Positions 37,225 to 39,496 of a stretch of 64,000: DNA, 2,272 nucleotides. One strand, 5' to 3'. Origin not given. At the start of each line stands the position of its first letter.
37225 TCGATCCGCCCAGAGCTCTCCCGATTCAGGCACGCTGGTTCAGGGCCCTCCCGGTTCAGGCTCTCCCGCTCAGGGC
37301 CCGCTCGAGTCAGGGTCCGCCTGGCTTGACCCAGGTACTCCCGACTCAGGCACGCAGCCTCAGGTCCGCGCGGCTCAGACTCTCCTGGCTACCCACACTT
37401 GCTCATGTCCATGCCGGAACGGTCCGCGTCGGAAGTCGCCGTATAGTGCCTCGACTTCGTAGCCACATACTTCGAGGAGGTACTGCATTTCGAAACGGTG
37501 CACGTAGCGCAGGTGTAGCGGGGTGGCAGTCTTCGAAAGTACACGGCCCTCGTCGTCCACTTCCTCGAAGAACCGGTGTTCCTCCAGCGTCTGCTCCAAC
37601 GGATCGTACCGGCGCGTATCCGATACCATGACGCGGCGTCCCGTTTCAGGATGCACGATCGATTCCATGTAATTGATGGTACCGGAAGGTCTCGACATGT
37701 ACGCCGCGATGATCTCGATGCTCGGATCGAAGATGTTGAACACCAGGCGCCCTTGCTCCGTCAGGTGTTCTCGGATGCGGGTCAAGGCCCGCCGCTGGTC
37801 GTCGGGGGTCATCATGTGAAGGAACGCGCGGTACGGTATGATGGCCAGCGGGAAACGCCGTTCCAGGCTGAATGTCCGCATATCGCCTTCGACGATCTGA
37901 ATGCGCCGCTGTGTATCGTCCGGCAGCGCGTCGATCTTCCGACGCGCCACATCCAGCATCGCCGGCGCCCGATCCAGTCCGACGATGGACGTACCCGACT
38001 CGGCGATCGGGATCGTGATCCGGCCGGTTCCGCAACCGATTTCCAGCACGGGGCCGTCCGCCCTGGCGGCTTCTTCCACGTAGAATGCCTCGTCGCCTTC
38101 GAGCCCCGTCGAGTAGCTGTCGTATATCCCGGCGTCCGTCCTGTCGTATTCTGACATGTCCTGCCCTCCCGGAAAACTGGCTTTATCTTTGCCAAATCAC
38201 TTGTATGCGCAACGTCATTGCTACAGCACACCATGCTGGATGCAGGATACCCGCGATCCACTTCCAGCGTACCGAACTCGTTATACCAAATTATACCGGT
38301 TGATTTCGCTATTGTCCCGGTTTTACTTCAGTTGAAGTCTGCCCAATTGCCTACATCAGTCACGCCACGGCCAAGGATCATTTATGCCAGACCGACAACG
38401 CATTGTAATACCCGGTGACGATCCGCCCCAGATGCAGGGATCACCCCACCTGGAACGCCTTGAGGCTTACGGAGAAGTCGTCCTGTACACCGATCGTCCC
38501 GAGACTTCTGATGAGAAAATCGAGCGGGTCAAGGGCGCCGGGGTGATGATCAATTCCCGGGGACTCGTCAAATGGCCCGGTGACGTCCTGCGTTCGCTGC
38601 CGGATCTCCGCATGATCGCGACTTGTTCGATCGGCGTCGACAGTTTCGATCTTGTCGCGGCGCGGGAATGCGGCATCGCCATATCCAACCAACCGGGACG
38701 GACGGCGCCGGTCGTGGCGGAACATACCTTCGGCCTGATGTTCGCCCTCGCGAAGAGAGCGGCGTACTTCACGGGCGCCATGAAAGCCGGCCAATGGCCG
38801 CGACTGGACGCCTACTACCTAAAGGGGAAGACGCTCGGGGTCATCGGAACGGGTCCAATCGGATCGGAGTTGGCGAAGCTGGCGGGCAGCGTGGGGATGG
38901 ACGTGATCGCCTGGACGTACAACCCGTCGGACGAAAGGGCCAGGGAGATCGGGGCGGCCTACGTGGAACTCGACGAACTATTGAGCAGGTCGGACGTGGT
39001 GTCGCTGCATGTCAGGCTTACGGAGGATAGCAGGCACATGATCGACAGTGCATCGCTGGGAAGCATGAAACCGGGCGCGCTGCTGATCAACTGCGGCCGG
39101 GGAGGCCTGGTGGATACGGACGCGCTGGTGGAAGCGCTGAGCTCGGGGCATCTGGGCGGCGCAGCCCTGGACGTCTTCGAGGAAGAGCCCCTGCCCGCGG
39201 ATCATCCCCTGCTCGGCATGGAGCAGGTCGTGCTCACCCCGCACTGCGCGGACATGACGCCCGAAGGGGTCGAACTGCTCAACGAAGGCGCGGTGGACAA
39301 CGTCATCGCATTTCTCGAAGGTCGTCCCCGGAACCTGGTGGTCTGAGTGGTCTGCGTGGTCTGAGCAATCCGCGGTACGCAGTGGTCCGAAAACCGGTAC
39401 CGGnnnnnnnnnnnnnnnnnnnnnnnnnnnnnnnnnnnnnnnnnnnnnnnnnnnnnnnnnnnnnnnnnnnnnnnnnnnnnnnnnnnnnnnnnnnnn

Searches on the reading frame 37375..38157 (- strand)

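Call 8: search_protein_families(library=pfam, proteins=[window:37375-38157:-], max_evalue=0.01)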
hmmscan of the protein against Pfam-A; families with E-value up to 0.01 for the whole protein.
window:37375-38157:- (260 aa): 8 families
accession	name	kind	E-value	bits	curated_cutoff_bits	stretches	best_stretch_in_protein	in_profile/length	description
PF13649.12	Methyltransf_25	-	4.1e-17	63.1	27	1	37-136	1-97/97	Methyltransferase domain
PF08242.18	Methyltransf_12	-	9.7e-15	55.5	30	1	38-138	1-98/98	Methyltransferase domain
PF08241.18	Methyltransf_11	-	1.5e-11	45.2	21.2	1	38-140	1-95/95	Methyltransferase domain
PF13489.12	Methyltransf_23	-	3.1e-09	37.2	27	1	31-148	20-124/164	Methyltransferase domain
PF13847.12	Methyltransf_31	-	4.5e-09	36.6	27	1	34-144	4-113/145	Methyltransferase domain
PF00398.26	RrnaAD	-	0.00036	20.1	24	1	35-100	32-92/263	Ribosomal RNA adenine dimethylase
PF01135.25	PCMT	-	0.0041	17.3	20.3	1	36-95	76-135/210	Protein-L-isoaspartate(D-aspartate) O-methyltransferase (PCMT)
PF05175.20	MTS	-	0.0066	16.5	23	1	33-139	31-137/170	Methyltransferase small domain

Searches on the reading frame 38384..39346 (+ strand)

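Call 8: search_protein_families(library=pfam, proteins=[window:38384-39346:+], max_evalue=0.01)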
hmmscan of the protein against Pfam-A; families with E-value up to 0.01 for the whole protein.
window:38384-39346:+ (320 aa): 4 families
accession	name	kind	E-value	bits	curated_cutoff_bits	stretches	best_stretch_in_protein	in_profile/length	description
PF02826.25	2-Hacid_dh_C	-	1.3e-62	210.8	25.1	1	116-289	1-178/178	D-isomer specific 2-hydroxyacid dehydrogenase, NAD binding domain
PF00389.36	2-Hacid_dh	-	3.4e-17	62.8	24.6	1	23-319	12-133/134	D-isomer specific 2-hydroxyacid dehydrogenase, catalytic domain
PF03446.21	NAD_binding_2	-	3.3e-06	27.6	21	1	151-253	2-108/161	NAD binding domain of 6-phosphogluconate dehydrogenase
PF03807.23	F420_oxidored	-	0.009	17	21.6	0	151-212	2-69/94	NADP oxidoreductase coenzyme F420-dependent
